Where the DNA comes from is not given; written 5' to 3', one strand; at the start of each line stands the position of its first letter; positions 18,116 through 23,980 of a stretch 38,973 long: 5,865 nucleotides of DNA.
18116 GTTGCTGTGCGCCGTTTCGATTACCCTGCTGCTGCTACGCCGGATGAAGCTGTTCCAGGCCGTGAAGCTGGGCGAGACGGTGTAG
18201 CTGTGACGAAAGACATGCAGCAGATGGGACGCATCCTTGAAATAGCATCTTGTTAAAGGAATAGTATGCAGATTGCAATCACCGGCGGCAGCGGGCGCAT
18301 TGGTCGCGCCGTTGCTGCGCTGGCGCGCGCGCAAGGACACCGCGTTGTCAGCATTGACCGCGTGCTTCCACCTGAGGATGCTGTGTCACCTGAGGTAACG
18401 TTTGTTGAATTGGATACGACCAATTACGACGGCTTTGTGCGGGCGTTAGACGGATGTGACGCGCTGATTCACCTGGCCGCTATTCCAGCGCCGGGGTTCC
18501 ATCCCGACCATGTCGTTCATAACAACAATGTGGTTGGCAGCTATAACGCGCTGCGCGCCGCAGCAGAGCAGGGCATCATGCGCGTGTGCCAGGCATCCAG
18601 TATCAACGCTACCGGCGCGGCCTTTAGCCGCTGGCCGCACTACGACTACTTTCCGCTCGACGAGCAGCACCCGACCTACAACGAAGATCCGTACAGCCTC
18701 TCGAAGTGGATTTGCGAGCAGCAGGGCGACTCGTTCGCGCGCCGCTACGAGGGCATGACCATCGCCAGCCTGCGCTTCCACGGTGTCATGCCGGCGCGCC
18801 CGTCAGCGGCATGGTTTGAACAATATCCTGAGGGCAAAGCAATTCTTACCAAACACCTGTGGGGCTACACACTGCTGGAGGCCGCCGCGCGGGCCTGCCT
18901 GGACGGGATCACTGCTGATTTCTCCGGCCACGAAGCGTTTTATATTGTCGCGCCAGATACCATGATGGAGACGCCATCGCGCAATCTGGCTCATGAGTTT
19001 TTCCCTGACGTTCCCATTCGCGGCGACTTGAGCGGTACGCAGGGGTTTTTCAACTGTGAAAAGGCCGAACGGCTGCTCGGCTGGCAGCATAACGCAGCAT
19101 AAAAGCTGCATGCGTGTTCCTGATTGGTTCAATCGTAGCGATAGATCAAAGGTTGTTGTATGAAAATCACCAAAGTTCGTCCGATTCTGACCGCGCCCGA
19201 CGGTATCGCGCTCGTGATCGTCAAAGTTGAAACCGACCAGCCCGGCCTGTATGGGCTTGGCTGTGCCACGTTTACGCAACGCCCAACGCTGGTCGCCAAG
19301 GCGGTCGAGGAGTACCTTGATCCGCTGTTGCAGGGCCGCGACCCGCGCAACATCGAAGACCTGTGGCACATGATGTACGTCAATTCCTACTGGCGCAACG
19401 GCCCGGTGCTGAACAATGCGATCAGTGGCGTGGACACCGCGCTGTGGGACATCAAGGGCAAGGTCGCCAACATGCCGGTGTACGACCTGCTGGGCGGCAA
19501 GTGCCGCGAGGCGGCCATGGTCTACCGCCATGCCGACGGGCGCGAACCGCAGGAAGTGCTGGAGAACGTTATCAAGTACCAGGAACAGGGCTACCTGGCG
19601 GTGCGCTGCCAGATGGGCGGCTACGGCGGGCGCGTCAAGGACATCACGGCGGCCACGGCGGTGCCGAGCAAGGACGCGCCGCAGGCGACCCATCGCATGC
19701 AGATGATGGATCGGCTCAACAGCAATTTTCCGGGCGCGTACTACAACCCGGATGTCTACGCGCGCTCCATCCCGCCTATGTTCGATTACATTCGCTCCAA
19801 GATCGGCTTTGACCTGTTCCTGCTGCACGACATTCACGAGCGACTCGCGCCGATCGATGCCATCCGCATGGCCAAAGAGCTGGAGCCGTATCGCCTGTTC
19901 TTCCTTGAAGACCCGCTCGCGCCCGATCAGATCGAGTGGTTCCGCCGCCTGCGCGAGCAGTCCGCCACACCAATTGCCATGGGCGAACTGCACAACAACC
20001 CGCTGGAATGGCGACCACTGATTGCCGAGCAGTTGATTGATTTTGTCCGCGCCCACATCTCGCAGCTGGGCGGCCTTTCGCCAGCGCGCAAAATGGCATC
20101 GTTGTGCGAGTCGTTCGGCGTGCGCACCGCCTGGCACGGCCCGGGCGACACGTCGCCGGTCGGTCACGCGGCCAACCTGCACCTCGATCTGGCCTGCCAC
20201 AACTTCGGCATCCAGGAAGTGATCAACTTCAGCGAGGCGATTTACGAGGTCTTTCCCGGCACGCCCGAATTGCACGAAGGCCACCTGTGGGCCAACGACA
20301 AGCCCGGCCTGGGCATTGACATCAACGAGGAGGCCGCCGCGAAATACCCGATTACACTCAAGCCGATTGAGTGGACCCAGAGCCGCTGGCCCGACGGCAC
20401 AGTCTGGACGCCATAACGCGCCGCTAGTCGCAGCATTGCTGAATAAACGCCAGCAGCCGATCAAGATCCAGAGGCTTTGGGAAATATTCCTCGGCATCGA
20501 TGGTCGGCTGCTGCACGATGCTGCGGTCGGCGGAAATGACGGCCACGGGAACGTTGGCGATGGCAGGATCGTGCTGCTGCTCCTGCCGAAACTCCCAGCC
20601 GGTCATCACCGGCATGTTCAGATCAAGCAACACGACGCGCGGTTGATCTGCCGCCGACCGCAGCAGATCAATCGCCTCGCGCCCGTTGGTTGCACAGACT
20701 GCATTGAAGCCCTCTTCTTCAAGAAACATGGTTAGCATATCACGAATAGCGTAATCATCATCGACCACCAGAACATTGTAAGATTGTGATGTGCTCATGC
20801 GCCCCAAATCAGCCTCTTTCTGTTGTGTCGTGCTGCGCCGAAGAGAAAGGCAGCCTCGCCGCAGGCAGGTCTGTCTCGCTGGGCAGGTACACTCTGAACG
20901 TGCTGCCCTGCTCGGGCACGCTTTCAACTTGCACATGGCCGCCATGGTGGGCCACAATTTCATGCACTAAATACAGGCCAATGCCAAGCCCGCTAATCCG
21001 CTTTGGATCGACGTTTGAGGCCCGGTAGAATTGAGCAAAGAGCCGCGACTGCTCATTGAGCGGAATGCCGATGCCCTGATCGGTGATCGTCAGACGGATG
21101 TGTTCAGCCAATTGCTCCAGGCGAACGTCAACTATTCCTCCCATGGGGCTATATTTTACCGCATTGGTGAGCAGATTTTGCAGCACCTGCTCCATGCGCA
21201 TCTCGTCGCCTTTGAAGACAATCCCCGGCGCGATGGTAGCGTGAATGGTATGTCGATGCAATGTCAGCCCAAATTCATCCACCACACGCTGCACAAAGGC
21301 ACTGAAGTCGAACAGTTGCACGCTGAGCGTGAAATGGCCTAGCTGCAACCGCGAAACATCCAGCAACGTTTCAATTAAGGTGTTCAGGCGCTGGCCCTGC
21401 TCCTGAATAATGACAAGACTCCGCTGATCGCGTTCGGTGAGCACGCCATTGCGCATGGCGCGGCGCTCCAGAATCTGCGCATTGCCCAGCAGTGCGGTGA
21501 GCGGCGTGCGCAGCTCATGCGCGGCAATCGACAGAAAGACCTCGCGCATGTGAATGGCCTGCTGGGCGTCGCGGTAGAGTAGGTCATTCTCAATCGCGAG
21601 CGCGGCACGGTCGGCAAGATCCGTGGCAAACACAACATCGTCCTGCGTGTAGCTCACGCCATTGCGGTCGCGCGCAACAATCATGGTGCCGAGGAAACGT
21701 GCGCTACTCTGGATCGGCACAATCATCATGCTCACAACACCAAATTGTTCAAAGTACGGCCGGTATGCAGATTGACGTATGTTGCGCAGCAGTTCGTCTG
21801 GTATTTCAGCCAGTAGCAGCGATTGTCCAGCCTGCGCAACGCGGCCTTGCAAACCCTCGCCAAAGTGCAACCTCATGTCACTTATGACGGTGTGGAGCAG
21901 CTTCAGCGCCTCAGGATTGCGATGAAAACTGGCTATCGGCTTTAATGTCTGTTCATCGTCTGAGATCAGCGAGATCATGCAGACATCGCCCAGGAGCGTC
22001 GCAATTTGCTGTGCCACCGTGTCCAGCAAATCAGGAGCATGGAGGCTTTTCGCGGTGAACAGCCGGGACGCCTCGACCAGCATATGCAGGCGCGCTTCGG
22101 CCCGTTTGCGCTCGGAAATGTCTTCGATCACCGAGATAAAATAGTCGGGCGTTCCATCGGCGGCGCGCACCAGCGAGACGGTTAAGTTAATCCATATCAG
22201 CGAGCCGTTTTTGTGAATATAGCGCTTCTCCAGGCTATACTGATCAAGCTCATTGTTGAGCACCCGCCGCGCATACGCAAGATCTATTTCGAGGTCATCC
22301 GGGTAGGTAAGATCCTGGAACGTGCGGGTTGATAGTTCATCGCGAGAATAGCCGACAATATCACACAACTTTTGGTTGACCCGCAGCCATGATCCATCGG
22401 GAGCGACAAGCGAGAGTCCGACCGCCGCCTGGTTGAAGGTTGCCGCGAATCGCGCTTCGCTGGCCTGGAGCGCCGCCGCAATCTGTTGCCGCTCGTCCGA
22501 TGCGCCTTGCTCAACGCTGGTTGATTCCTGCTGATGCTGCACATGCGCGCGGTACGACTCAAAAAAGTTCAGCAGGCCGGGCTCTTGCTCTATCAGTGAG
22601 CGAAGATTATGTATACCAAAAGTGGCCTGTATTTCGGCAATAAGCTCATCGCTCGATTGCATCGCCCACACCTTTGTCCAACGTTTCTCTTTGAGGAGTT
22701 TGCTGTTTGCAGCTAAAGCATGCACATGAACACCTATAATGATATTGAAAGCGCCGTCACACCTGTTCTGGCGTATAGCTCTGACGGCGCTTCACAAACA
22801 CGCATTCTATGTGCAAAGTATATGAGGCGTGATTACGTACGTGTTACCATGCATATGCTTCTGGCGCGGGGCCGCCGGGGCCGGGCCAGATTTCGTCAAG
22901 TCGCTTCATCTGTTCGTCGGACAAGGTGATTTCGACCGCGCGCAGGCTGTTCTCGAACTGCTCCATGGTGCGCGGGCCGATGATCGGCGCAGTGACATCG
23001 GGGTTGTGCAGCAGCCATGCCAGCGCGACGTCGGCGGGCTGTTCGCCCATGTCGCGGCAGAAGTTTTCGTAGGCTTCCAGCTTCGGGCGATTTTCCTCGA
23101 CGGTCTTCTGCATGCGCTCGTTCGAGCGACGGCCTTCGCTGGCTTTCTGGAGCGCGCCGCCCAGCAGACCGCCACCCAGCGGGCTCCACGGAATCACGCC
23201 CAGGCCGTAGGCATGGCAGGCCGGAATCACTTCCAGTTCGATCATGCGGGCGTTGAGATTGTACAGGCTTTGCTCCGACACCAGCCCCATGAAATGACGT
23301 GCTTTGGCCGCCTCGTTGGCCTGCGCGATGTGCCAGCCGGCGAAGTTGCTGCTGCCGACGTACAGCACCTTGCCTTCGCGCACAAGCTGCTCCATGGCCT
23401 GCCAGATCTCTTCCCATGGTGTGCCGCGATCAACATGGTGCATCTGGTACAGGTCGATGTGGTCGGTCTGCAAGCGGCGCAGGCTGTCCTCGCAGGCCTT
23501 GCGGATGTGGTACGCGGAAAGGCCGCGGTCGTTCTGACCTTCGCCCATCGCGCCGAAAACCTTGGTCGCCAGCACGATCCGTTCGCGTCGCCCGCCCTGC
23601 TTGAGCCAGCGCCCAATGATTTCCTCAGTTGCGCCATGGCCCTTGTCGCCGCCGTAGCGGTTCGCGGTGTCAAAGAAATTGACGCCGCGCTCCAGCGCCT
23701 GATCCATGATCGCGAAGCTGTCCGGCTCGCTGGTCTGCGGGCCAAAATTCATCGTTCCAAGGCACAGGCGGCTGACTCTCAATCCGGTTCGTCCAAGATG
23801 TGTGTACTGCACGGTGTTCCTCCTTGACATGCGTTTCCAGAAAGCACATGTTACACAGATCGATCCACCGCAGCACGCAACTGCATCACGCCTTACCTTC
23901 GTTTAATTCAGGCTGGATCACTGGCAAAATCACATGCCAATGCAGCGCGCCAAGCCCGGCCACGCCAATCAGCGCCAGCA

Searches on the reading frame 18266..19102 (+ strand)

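Call 13: search_protein_families(library=pfam, proteins=[window:18266-19102:+], max_evalue=0.001)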
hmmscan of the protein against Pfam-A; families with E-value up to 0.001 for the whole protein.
window:18266-19102:+ (278 aa): 6 families
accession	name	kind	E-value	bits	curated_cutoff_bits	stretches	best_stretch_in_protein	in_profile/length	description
PF01370.27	Epimerase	-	8e-23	81.5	20.9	1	3-172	1-170/240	NAD dependent epimerase/dehydratase family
PF16363.11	GDP_Man_Dehyd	-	3e-12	47.1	27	1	5-178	2-188/332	GDP-mannose 4,6 dehydratase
PF13460.12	NAD_binding_10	-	5.5e-11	43.1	27.2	1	7-124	1-113/184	NAD(P)H-binding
PF01073.25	3Beta_HSD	-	1.5e-09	37.7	22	1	4-152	1-155/280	3-beta hydroxysteroid dehydrogenase/isomerase family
PF05368.20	NmrA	-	1.6e-05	25.1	27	1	2-129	4-124/298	NmrA-like family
PF03435.24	Sacchrp_dh_NADP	-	0.00016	22.5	25.1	1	7-71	5-76/129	Saccharopine dehydrogenase NADP binding domain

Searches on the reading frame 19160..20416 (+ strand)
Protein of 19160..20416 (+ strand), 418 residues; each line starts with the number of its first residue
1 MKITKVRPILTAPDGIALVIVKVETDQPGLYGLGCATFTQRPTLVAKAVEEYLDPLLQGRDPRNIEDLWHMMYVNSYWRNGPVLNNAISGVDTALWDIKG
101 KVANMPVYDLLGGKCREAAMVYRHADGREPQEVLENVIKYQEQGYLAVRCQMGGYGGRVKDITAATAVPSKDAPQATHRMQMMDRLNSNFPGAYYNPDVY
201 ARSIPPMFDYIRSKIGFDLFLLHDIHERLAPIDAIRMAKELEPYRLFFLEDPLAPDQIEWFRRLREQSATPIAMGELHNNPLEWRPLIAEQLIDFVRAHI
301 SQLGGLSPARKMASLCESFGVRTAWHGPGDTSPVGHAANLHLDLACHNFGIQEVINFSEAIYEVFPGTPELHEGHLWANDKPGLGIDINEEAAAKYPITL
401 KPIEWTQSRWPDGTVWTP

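Call 13: search_protein_families(library=pfam, proteins=[window:19160-20416:+], max_evalue=0.001)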
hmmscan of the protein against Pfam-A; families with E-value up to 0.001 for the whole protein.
window:19160-20416:+ (418 aa): 2 families
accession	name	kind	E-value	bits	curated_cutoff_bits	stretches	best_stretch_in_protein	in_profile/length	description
PF13378.12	MR_MLE_C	-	7.1e-46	157.1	29.4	1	211-392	37-219/219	Enolase C-terminal domain-like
PF02746.21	MR_MLE_N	-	7.1e-22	78.3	22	1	17-112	27-117/117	Mandelate racemase / muconate lactonizing enzyme, N-terminal domain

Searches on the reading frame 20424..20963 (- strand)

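Call 82: search_protein_families(library=pfam, proteins=[window:20424-20963:-], max_evalue=0.0001)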
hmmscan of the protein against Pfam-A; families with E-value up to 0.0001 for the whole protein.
window:20424-20963:- (179 aa): 1 family
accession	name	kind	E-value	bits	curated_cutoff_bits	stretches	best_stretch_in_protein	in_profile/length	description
PF00072.30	Response_reg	-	1.8e-18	67.2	30.2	1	64-174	1-110/111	Response regulator receiver domain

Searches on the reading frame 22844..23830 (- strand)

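Call 81: search_protein_families(library=pfam, proteins=[window:22844-23830:-], max_evalue=0.0001)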
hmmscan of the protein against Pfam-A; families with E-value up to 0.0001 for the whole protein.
window:22844-23830:- (328 aa): 1 family
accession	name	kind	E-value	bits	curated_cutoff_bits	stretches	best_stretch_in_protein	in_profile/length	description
PF00248.27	Aldo_ket_red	-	3.3e-78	263.1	24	1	21-315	1-290/291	Aldo/keto reductase family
